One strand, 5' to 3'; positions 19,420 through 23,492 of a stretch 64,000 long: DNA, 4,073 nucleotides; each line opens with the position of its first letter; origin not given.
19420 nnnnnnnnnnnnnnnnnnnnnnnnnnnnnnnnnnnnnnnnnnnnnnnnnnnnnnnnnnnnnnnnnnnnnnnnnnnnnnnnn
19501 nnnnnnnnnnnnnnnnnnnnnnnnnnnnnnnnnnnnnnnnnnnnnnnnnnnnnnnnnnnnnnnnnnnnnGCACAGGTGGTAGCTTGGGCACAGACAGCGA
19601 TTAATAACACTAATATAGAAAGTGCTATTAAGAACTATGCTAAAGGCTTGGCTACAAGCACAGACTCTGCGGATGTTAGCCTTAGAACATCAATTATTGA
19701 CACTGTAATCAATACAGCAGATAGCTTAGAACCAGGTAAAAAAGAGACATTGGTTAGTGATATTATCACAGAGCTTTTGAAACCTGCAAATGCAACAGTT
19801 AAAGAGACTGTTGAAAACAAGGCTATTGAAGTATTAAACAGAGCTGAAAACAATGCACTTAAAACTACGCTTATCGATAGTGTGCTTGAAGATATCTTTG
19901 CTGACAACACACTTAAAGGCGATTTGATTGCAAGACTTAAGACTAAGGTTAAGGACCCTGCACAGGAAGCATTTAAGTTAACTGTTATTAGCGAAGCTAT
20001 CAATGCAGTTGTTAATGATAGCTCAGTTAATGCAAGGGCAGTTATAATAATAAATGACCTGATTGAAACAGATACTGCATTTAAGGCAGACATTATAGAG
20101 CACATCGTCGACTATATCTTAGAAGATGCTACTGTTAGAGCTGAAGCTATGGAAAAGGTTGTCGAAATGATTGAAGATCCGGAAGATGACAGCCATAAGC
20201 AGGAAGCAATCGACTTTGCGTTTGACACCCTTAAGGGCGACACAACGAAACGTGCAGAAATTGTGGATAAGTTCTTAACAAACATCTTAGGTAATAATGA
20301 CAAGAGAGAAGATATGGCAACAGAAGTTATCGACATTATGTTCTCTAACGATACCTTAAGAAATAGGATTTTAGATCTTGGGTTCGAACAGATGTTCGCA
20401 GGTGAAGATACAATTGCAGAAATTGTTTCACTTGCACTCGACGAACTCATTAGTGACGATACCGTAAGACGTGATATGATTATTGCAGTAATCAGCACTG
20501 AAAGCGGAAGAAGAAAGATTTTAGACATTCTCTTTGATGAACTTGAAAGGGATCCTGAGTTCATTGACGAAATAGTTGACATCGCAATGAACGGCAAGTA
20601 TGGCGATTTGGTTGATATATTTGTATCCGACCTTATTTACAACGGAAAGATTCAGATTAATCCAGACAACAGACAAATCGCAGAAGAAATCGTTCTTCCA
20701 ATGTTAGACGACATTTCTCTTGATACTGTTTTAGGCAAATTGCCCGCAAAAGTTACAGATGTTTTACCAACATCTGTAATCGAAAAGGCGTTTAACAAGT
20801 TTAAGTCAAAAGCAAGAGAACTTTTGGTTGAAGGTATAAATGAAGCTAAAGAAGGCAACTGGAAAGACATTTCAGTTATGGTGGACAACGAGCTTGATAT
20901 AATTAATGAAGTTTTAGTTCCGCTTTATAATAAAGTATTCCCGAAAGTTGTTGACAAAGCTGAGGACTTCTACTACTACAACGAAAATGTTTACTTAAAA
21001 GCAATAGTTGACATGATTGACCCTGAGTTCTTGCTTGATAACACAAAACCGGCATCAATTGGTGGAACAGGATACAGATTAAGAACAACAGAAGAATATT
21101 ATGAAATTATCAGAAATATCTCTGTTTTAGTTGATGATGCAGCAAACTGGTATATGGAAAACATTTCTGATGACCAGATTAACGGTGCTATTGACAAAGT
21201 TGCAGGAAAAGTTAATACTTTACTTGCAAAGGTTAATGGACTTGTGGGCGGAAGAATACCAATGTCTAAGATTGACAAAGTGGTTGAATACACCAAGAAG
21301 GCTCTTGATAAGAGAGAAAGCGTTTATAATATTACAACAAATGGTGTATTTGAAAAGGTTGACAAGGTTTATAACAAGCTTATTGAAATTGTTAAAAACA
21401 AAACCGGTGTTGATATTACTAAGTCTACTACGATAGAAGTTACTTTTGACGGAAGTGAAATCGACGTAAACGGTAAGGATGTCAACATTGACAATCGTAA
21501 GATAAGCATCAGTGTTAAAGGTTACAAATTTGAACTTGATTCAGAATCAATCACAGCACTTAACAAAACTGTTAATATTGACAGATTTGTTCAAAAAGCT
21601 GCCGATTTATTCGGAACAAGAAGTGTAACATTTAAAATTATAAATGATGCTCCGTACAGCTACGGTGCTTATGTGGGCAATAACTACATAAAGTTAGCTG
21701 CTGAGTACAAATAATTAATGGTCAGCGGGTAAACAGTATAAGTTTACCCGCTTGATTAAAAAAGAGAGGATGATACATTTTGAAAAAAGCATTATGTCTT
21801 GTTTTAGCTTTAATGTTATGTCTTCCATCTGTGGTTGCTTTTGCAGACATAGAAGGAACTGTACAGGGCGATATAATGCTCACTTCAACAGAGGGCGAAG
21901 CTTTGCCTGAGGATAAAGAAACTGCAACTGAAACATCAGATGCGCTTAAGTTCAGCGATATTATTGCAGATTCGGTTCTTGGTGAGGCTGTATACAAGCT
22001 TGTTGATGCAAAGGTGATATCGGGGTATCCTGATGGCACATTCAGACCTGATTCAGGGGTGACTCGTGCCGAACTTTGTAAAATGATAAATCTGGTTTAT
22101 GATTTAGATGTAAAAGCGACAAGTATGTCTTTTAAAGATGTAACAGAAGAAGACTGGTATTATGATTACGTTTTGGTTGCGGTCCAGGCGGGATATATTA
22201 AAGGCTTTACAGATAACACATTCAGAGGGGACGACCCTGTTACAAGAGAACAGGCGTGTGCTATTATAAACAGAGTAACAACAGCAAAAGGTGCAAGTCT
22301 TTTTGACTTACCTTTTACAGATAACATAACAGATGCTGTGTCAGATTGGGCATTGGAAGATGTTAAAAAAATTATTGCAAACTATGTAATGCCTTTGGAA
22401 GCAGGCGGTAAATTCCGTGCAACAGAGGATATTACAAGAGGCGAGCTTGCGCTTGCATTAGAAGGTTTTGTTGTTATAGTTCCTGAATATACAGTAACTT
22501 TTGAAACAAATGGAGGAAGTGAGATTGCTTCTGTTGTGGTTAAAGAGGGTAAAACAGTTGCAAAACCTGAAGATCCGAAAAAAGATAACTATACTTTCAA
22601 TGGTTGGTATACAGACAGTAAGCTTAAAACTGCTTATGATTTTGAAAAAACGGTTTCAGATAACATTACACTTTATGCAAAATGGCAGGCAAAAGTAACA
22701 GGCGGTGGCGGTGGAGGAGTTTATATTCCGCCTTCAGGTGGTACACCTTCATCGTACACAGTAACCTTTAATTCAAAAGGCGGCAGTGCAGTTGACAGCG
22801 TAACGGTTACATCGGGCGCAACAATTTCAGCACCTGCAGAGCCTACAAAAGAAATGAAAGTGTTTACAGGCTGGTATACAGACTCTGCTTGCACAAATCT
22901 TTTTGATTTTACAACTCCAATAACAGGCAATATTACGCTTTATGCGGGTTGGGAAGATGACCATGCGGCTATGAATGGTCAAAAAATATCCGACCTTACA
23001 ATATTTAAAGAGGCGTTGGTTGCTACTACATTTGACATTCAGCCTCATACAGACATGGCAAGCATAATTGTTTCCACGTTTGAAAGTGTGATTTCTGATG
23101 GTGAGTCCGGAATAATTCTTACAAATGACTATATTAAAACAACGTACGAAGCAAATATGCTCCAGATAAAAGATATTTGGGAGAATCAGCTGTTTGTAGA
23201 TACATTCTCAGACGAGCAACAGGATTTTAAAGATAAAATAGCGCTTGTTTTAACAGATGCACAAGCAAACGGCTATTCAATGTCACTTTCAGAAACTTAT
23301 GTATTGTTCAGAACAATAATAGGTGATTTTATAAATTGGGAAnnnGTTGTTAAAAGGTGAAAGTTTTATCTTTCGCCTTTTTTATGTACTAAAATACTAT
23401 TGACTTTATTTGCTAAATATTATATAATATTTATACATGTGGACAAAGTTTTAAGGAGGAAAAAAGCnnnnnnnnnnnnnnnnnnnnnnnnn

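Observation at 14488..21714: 2408-aa SLH-anchored giant protein: repeat modules plus an about 1,300-residue acidic helical tail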

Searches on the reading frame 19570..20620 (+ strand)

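Call 25: search_protein_families(library=pfam, proteins=[window:19570-20620:+], max_evalue=1)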
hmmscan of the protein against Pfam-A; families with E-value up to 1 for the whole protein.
window:19570-20620:+ (350 aa): 4 families
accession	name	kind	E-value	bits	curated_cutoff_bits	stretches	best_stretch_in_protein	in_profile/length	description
PF19712.4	AGK_C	-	0.022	14.6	27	1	67-136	86-156/215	Acylglycerol kinase C-terminal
PF10508.15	Proteasom_PSMB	-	0.025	13.5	23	1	213-299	126-215/499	Proteasome non-ATPase 26S subunit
PF04212.24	MIT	-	0.031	14.8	30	0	67-93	35-62/66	MIT (microtubule interacting and transport) domain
PF23719.1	VapB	-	0.096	13.2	27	1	148-184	31-71/97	Antitoxin VapB-like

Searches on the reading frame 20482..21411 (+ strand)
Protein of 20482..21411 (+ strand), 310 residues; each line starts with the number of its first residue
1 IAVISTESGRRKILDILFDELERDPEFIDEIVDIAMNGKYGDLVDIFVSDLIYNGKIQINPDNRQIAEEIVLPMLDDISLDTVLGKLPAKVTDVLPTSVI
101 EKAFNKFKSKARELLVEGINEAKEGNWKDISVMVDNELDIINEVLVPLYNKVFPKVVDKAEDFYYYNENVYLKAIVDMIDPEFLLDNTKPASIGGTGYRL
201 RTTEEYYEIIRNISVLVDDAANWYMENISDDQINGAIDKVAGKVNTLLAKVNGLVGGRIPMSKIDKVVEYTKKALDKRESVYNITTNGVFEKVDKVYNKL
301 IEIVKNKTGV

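Call 40: find_homologous_proteins(query=A3, max_evalue=0.00001)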
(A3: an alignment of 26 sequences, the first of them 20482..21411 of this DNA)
Query A3 (26 sequences) (310 aa, profile of the alignment): 2 proteins with E <= 0.00001 among 8000 candidates.
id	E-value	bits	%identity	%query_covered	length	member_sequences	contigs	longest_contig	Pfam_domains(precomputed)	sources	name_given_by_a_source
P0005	4.5e-75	271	61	100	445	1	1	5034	-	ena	-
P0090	2.7e-54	203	58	76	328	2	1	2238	-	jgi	jgi:hypothetical protein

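Call 44: predict_structure(alignment_id=A3)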
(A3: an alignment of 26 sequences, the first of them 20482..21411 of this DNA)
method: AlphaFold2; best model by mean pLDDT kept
length: 310 residues; sequences in the alignment: 26
mean_pLDDT: 73.8   pTM: 0.51
mean pLDDT of the five models: 73.8, 72.2, 69.4, 68.1, 62.6
residues with pLDDT >= 90: 31; 70-90: 170; 50-70: 96; < 50: 13
segments of 3 or more residues with pLDDT < 50: 281-287
pLDDT, mean of each block of 10 residues (from residue 1): 61 71 69 67 74 83 86 87 87 85 90 93 94 78 79 69 69 79 72 64 75 75 77 71 67 63 71 60 50 63 56
secondary structure, 60 per line:
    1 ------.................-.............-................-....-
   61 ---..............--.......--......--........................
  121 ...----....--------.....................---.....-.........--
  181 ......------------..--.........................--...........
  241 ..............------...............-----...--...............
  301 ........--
elements in order: H7-23 H25-37 H39-54 E56-59 H64-77 H80-86 H89-94 H97-123 E128-131 H140-160 H164-168 H170-178 H181-184 H203-227 H230-254 H261-275 H286-308

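Call 49: fold_search(model_id=the predicted structure, library=pdb)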
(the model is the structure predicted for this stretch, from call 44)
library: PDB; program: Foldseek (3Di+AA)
matches with E <= 10: 24; with E <= 0.001: 0
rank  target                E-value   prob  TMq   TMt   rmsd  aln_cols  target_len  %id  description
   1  8glv_Em               6.3e-01  0.06  0.11  0.08  31.1       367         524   11  96-nm repeat unit of doublet microtubules from Chlamydomonas reinhardtii flagella (released 2023-05-31)
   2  1j1j_A                3.7e+00  0.04  0.15  0.20  22.4       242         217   15  Crystal Structure of human Translin (released 2003-12-06)
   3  8qkd                  5.0e+00  0.03  0.14  0.15  23.6       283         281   11  X-ray crystal structure of a de novo designed single-chain parallel coiled-coil alpha-helical barrel with 5 inner helice (released 2024-07-03)
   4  9k83_A                5.3e+00  0.04  0.15  0.21  24.0       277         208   11  Cryo-EM structure of designed zinc-induced filament Fiber-n6-Zn1-HEHE-43 (released 2025-10-29)
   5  9k8e_A                5.9e+00  0.06  0.16  0.19  12.0       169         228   13  Cryo-EM structure of designed zinc-induced tetrahedron Cage-t32-Zn1-HEHE-35 (released 2025-10-29)
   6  6s1k_E                6.2e+00  0.13  0.14  0.33  11.2       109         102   15  E. coli Core Signaling Unit, carrying QQQQ receptor mutation (released 2020-01-22)
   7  5koa_A                6.2e+00  0.09  0.14  0.16   8.8        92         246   12  Structure of Escherichia coli ZapD bound to the C-terminal tail of FtsZ (released 2017-01-25)
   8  9j3d_A                6.2e+00  0.01  0.09  0.08  33.5       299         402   11  Cryo-EM structure of TMexCD1-TOprJ1 (released 2025-08-13)
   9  4huq_S                6.8e+00  0.10  0.14  0.24  10.2        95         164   15  Crystal Structure of a transporter (released 2013-04-17)
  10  3axj_A                8.0e+00  0.02  0.14  0.18  24.4       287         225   12  High resolution crystal structure of C3PO (released 2011-04-20)
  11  6wc9_A                8.4e+00  0.02  0.13  0.11  31.3       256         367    9  Human open state TMEM175 in KCl (released 2020-04-15)
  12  1rp3_G                8.4e+00  0.01  0.12  0.15  21.9       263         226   13  Cocrystal structure of the flagellar sigma/anti-sigma complex, Sigma-28/FlgM (released 2004-04-06)
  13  3lsr_A                8.9e+00  0.09  0.21  0.30  11.0       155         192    9  Crystal structure of DesT in complex with duplex DNA (released 2010-08-04)
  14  8h7e_B                8.9e+00  0.08  0.13  0.33  12.1       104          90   16  Crystal structure of a de novo enzyme, ferric enterobactin esterase Syn-F4 (K4T) at 2.0 angstrom resolution (released 2023-09-20)
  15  8h7c_B                8.9e+00  0.07  0.14  0.30  12.2       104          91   14  Crystal structure of a de novo enzyme, ferric enterobactin esterase Syn-F4 (K4T) - Pt derivative (released 2023-09-20)
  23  6r63_B                9.8e+00  0.05  0.11  0.09   9.5        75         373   16  Crystal structure of indoleamine 2,3-dioxygenase 1 (IDO1) in complex with ferric heme and MMG-0358 (released 2019-10-02)
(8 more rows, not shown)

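Call 61: search_solved_structures(query=A3, max_evalue=10)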
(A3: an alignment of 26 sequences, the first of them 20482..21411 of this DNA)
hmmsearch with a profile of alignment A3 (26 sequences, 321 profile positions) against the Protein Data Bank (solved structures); distinct sequences matched with E-value up to 10: 2.
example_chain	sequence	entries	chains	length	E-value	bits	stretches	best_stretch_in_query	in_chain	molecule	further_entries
5g2x_C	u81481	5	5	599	0.32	13.7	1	20-112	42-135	GROUP II INTRON-ENCODED PROTEIN LTRA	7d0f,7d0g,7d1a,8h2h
5cwb_A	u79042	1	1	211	0.81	12.3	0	15-96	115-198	Designed helical repeat protein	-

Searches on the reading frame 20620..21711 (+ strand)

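Call 25: search_protein_families(library=pfam, proteins=[window:20620-21711:+], max_evalue=1)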
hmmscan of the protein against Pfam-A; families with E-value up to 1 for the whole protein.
window:20620-21711:+ (364 aa): 3 families
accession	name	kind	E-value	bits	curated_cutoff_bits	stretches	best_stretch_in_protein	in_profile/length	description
PF14013.11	MT0933_antitox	-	0.022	15.5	27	0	184-199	12-27/49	MT0933-like antitoxin protein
PF01399.33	PCI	-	0.035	14.8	22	1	168-199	52-81/84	PCI domain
PF00189.25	Ribosomal_S3_C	-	0.05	14.6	34.1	1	174-231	14-72/83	Ribosomal protein S3, C-terminal domain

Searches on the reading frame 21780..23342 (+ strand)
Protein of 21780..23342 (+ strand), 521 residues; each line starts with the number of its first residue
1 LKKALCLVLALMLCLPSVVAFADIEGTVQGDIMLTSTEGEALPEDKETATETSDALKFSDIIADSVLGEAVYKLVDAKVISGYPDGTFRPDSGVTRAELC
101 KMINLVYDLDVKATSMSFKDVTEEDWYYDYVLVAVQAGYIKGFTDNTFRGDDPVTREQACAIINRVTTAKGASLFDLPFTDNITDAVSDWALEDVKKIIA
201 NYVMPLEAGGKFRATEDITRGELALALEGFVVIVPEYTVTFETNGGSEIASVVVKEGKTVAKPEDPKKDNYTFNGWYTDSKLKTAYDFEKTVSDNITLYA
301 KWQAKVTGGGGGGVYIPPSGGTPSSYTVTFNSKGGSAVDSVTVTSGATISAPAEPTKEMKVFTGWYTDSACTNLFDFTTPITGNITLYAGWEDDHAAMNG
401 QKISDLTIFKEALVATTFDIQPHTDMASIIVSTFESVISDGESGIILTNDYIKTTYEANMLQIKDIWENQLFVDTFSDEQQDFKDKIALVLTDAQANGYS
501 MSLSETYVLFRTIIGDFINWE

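Call 8: search_protein_families(library=pfam, proteins=[window:21780-23342:+], max_evalue=0.001)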
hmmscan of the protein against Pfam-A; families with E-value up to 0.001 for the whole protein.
window:21780-23342:+ (521 aa): 2 families
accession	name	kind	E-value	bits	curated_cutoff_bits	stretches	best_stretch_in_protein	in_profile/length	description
PF09479.16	Flg_new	-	2.5e-43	146.5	27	2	237-301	1-65/65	Listeria-Bacteroides repeat domain (List_Bact_rpt)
PF00395.25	SLH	-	1e-33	115.5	20.8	3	117-160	1-44/44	S-layer homology domain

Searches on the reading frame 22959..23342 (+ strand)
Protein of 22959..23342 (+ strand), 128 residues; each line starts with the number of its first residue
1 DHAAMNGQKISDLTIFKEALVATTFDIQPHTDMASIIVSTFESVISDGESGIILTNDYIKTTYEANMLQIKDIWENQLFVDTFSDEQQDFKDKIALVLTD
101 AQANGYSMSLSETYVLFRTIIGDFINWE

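Call 107: search_solved_structures(query=window:22959-23342:+, max_evalue=1)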
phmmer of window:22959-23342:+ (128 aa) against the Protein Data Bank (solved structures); distinct sequences matched with E-value up to 1: 0.
